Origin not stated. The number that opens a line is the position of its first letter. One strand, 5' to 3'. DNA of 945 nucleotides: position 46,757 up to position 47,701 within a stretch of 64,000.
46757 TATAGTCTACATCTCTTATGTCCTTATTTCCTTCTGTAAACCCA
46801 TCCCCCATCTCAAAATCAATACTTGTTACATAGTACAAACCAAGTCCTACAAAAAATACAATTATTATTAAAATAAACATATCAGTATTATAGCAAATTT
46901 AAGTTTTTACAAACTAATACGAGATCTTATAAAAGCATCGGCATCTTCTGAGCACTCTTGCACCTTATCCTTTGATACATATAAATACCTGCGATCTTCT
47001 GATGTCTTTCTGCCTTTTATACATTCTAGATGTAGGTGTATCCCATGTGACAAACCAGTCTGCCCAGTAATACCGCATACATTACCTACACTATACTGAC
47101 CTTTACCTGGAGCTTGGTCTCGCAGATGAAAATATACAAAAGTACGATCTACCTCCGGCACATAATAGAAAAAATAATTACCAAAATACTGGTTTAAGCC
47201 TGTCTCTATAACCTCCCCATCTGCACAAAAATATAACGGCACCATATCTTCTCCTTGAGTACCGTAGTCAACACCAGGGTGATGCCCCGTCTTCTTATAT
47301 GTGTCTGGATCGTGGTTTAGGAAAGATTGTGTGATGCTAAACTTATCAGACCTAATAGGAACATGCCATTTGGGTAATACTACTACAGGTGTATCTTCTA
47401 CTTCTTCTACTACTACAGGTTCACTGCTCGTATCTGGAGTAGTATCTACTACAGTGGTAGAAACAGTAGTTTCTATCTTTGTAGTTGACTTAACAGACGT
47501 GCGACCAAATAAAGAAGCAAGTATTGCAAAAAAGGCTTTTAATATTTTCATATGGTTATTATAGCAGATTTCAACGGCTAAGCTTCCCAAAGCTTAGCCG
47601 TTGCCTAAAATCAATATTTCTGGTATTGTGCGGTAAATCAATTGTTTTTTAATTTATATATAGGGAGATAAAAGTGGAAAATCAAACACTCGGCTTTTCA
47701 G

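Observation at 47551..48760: Duplicated regulatory cassette (promoter, hairpin, promoter, ORF, terminator) carrying unrelated small ORFs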

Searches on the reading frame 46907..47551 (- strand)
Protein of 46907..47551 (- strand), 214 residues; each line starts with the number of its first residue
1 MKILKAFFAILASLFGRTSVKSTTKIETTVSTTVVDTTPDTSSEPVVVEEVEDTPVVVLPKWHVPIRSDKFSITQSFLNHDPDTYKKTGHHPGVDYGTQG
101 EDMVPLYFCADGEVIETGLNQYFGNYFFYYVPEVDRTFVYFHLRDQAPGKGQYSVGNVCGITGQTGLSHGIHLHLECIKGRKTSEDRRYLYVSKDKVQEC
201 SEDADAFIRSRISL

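Call 10: search_protein_families(library=pfam, proteins=[window:46907-47551:-], max_evalue=0.1)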
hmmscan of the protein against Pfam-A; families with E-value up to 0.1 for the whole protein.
window:46907-47551:- (214 aa): 2 families
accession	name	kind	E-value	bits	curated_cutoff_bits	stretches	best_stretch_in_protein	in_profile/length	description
PF01551.29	Peptidase_M23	-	5e-06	27.1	28.7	1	90-182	2-92/96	Peptidase family M23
PF14300.12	DMP19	-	0.089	13.8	25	0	100-139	6-45/112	DMP19-like protein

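Call 20: find_homologous_proteins(query=window:46907-47551:-, max_evalue=0.00001)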
Query window:46907-47551:- (214 aa): 114 proteins with E <= 0.00001 among 234 candidates.
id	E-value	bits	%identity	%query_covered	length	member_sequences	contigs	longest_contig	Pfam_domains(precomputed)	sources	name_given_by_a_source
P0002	1.7e-142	490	100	100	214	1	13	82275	PF01551.30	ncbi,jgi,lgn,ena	jgi:murein DD-endopeptidase MepM/ murein hydrolase activator NlpD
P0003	5.5e-77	276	61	100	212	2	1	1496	PF01551.30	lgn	-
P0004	2.3e-76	274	61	100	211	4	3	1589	PF01551.30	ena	-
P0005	3.9e-75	270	62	100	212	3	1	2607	PF01551.30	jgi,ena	-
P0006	6.6e-75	269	68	79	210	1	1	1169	PF01551.30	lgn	-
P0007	7.2e-75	269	70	71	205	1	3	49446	PF01551.30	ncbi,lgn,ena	-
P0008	1.2e-74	269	69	79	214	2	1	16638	PF01551.30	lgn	-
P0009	1.5e-74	268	58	99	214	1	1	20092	PF01551.30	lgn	-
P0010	5.4e-74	266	58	99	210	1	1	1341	PF01551.30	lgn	-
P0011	5.9e-74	266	70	78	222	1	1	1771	PF01551.30,PF08239.18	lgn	-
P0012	1.8e-73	265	63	95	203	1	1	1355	PF01551.30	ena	-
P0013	6.4e-73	263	57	97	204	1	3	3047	PF01551.30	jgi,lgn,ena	-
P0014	7.6e-73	263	67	81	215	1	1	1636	PF01551.30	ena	-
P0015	2.0e-72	261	67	81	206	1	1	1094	PF01551.30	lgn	-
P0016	3.5e-72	261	58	100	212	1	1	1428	PF01551.30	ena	-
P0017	4.1e-72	260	69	77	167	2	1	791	PF01551.30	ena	-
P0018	7.1e-72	260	60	91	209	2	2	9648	PF01551.30,PF08239.18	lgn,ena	-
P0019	2.3e-71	258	65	85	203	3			PF01551.30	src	-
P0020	2.6e-71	258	60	91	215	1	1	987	PF01551.30,PF08239.18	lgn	-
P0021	1.0e-70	256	69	71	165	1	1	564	PF01551.30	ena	-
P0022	1.6e-70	255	72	71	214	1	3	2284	PF01551.30,PF08239.18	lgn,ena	-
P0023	2.0e-70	255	67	77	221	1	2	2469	PF01551.30,PF08239.18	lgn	-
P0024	2.1e-70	255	62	83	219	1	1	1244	PF01551.30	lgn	-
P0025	3.2e-70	254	67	78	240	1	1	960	PF01551.30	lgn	-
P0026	3.3e-70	254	72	71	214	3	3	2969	PF01551.30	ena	-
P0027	4.2e-70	254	69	78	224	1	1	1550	PF01551.30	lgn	-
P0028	9.8e-70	253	71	71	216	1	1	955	PF01551.30,PF08239.18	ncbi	-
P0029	1.1e-69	252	65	78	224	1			PF01551.30,PF08239.18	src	-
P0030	1.6e-69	252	67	78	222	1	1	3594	PF01551.30,PF08239.18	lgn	-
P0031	5.2e-69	250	70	73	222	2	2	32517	PF01551.30,PF08239.18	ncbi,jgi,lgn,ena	-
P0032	6.8e-69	250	67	78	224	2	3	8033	PF01551.30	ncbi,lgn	-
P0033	6.8e-69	250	69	72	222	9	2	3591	PF01551.30,PF08239.18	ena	-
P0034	7.0e-69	250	63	83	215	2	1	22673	PF01551.30,PF08239.18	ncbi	-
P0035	7.7e-69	250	69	71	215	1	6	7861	PF01551.30,PF08239.18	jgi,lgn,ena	-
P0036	1.0e-68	249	55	99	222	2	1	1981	PF01551.30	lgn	-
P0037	1.7e-68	248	66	77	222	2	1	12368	PF01551.30,PF08239.18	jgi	jgi:murein DD-endopeptidase MepM/ murein hydrolase activator NlpD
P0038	1.8e-68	248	69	71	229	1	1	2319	PF01551.30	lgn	-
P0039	3.8e-68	247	68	74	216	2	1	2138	PF01551.30,PF08239.18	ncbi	-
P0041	7.8e-68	246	71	71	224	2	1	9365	PF01551.30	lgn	-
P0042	9.2e-68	246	69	71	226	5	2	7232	PF01551.30,PF08239.18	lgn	-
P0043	9.3e-68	246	66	78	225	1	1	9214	PF01551.30,PF08239.18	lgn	-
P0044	9.4e-68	246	56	99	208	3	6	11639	PF01551.30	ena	-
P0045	1.1e-67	246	69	71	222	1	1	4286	PF01551.30,PF08239.18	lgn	-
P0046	1.9e-67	245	66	77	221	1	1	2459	PF01551.30,PF08239.18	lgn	-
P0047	2.1e-67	245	66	77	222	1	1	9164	PF01551.30,PF08239.18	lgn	-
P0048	2.5e-67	245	56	98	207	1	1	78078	PF01551.30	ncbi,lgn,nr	ncbi:MAG: M23 family metallopeptidase [bacterium]|nr:M23 family metallopeptidase [bacterium]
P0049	5.4e-67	244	70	71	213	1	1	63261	PF01551.30,PF08239.18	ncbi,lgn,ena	-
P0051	6.9e-67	243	55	99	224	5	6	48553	PF01551.30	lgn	-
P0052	9.6e-67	243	57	91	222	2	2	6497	PF01551.30,PF08239.18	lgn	-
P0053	9.6e-67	243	67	71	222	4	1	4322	PF01551.30,PF08239.18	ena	-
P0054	1.1e-66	243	72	69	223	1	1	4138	PF01551.30,PF08239.18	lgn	-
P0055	1.2e-66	242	68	73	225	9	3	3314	PF01551.30,PF08239.18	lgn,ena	-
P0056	1.3e-66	242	71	71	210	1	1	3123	PF01551.30,PF08239.18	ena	-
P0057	1.7e-66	242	55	98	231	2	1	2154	PF01551.30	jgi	-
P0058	2.3e-66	241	61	85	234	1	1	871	PF01551.30,PF08239.18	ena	-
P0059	3.2e-66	241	56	98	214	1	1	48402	PF01551.30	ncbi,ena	-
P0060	5.1e-66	240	68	71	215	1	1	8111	PF01551.30,PF08239.18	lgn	-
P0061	6.8e-66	240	68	73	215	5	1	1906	PF01551.30,PF08239.18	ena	-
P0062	8.3e-66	240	69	72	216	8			PF01551.30,PF08239.18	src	-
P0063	8.4e-66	240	62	82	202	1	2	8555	PF01551.30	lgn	-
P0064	1.4e-65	239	61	85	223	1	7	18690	PF01551.30,PF08239.18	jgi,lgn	jgi:murein DD-endopeptidase MepM/ murein hydrolase activator NlpD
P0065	6.0e-65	237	68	71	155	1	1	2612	PF01551.30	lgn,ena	-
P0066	8.5e-65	236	66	73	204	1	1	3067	PF01551.30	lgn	-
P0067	1.0e-64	236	68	71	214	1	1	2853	PF01551.30,PF08239.18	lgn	-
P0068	1.3e-64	236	66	71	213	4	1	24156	PF01551.30,PF08239.18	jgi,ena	-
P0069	1.3e-64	236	55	90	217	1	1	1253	PF01551.30,PF08239.18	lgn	-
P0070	1.8e-64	235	64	77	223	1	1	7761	PF01551.30,PF08239.18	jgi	-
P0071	2.1e-64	235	69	72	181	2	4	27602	PF01551.30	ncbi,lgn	-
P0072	3.0e-64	235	66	71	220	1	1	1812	PF01551.30,PF08239.18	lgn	-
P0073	4.3e-64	234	69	71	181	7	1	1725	PF01551.30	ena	-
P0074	4.3e-64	234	65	73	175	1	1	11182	PF01551.30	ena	-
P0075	4.4e-64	234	69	73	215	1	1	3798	PF01551.30,PF08239.18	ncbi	-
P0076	4.8e-64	234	55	90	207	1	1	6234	PF01551.30,PF08239.18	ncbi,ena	-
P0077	5.7e-64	234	68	71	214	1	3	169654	PF01551.30,PF08239.18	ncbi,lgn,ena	ncbi:MAG: SH3 domain-containing protein [Patescibacteria group bacterium]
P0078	1.1e-63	233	64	77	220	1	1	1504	PF01551.30,PF08239.18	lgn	-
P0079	1.0e-62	230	54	91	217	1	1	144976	PF01551.30,PF08239.18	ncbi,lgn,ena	-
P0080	3.3e-62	228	65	72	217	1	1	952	PF01551.30,PF08239.18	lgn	-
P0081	4.2e-62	228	62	77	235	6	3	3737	PF01551.30,PF08239.18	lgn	-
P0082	7.9e-62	227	55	94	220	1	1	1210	PF01551.30,PF08239.18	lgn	-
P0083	8.6e-62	227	56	91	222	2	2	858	PF01551.30,PF08239.18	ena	-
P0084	2.1e-61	225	66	72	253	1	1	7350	PF01551.30,PF01471.24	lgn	-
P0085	3.0e-61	225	65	71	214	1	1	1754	PF01551.30,PF08239.18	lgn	-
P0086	4.3e-61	224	61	79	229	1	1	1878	PF01551.30,PF08239.18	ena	-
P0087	1.2e-60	223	61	77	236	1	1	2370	PF01551.30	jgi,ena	-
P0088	1.0e-59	220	60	77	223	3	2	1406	PF01551.30,PF08239.18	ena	-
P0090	1.6e-58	216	64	71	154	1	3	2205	PF01551.30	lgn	-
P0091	2.8e-58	215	53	92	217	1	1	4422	PF01551.30,PF08239.18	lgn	-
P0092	5.2e-58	214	52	100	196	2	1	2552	PF01551.30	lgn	-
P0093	6.2e-58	214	53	91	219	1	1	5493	PF01551.30,PF08239.18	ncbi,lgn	-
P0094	8.0e-57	210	63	71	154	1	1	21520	PF01551.30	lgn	-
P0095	3.4e-56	208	60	71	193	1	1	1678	PF01551.30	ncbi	-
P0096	4.5e-55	205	48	90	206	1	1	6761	PF01551.30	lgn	-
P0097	4.5e-55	205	59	71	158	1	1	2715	PF01551.30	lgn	-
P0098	4.6e-55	205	51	88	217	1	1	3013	PF01551.30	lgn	-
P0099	2.1e-53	199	59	71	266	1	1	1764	PF01551.30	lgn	-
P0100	2.7e-53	199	58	71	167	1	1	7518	PF01551.30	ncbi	-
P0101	1.2e-52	197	59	71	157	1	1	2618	PF01551.30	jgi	-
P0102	2.4e-52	196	64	64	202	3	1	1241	PF01551.30,PF08239.18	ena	-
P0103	1.2e-51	193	54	81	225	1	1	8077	PF01551.30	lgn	-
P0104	2.4e-51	192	59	71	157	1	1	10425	PF01551.30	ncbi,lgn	-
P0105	3.0e-51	192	71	56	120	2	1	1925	PF01551.30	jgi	jgi:murein DD-endopeptidase MepM/ murein hydrolase activator NlpD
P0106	3.4e-51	192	51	79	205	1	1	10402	PF01551.30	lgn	-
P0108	2.1e-49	186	58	71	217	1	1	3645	PF01551.30,PF08239.18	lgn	-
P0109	2.4e-49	186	62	67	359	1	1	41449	PF01551.30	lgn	-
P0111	1.9e-47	180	45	99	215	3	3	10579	PF01551.30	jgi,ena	-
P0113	4.2e-28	116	43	71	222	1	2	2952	PF01551.30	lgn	-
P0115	5.5e-7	47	33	54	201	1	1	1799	PF01551.30,PF08230.17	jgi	jgi:murein DD-endopeptidase MepM/ murein hydrolase activator NlpD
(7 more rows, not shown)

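Call 21: find_encoding_contigs(protein=P0009, flank=6000, max_places=2)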
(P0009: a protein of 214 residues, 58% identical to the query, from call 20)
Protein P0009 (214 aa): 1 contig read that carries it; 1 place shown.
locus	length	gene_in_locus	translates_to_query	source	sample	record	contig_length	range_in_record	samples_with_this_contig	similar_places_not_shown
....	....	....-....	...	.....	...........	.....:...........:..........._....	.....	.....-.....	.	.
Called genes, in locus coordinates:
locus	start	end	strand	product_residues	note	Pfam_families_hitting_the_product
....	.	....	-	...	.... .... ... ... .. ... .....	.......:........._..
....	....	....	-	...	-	-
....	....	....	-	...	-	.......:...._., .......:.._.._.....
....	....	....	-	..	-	-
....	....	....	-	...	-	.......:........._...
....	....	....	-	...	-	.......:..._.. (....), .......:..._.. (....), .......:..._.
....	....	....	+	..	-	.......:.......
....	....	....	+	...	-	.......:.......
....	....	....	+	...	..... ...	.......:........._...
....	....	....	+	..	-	-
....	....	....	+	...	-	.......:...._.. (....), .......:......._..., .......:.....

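Call 22: find_encoding_contigs(protein=P0048, flank=6000, max_places=2)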
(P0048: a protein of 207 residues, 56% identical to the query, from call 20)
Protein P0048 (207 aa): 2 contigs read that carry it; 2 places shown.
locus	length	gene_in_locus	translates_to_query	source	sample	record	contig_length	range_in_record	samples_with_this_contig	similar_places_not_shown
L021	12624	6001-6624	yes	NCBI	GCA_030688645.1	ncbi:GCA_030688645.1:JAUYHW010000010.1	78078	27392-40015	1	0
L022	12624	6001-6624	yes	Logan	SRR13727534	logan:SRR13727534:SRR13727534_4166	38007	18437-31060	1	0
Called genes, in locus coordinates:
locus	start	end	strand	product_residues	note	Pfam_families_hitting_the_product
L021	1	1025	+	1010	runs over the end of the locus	PF04313:HSDR_N, PF00270:DEAD, PF04851:ResIII, PF18766:SWI2_SNF2, PF22679:T1R_D3-like, PF11867:T1RH-like_C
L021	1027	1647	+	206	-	-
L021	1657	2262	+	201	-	-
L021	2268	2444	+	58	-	-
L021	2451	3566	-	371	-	-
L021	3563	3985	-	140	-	PF13022:HTH_Tnp_1_2 (weak)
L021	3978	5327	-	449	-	PF02195:ParB_N, PF01555:N6_N4_Mtase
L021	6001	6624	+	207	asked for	PF01551:Peptidase_M23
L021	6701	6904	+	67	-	-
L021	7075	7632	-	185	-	-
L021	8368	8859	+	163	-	PF01590:GAF, PF13185:GAF_2 (weak)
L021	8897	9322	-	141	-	-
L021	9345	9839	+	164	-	-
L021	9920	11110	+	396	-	PF02729:OTCace_N, PF00185:OTCace (weak)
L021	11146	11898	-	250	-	PF01978:TrmB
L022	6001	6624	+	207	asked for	PF01551:Peptidase_M23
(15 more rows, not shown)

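Call 23: find_encoding_contigs(protein=P0007, flank=6000, max_places=2)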
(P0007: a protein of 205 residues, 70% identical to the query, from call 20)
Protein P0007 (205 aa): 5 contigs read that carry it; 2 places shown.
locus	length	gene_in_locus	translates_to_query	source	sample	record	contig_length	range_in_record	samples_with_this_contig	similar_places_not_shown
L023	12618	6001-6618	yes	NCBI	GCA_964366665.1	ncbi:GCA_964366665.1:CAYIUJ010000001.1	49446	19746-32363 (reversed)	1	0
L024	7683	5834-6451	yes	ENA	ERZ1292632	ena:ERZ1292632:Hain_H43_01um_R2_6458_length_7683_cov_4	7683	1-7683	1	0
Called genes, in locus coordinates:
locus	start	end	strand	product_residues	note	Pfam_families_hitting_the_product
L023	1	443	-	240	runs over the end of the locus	-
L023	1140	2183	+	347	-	PF14022:DUF4238 (weak)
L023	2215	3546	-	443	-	PF00239:Resolvase, PF07508:Recombinase, PF13408:Zn_ribbon_recom (weak)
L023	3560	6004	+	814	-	PF01555:N6_N4_Mtase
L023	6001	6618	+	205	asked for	PF01551:Peptidase_M23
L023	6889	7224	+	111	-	PF04193:PQ-loop (weak)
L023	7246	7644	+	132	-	-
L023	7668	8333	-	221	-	-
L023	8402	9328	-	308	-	PF01134:GIDA (faint), PF03486:HI0933_like (faint), PF07992:Pyr_redox_2, PF12831:FAD_oxidored (weak), PF13450:NAD_binding_8 (faint), PF13738:Pyr_redox_3, PF00070:Pyr_redox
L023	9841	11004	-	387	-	PF00091:Tubulin, PF12327:FtsZ_C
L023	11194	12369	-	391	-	PF02491:SHS2_FTSA, PF11104:PilM_2 (weak), PF14450:FtsA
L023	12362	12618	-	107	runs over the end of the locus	PF02130:YbeY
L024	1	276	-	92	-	?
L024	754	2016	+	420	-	PF14022:DUF4238 (weak)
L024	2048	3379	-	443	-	PF00239:Resolvase, PF07508:Recombinase, PF13408:Zn_ribbon_recom (weak)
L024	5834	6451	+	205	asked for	PF01551:Peptidase_M23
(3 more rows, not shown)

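Call 83: find_encoding_contigs(protein=P0005, flank=3000, max_places=3)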
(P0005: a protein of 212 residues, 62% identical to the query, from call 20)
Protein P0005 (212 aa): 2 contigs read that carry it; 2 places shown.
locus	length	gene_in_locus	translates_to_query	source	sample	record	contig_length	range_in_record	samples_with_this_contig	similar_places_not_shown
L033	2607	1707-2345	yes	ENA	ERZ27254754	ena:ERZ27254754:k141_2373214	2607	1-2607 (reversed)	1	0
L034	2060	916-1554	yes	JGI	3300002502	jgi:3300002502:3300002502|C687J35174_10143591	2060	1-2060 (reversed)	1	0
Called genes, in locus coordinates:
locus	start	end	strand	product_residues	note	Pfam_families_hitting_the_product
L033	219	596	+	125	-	-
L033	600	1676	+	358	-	PF01381:HTH_3, PF06114:Peptidase_M78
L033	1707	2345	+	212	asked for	PF01551:Peptidase_M23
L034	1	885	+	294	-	?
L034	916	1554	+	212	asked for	PF01551:Peptidase_M23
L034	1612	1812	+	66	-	-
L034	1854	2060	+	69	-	?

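Call 84: find_encoding_contigs(protein=P0004, flank=3000, max_places=3)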
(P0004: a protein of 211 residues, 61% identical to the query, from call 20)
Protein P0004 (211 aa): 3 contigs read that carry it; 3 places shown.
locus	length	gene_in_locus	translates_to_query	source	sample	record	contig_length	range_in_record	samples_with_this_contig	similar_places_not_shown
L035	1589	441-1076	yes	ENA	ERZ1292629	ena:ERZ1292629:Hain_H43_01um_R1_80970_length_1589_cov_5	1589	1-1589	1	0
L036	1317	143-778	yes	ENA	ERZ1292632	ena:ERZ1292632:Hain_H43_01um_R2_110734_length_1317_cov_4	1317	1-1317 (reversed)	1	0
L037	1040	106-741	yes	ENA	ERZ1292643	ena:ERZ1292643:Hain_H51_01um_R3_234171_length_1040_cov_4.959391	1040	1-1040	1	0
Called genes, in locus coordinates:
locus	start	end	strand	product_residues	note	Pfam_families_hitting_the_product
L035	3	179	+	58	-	?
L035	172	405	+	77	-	-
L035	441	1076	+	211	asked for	PF01551:Peptidase_M23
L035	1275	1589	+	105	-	?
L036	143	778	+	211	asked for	PF01551:Peptidase_M23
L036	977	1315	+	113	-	?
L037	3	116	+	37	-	?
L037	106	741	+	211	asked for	PF01551:Peptidase_M23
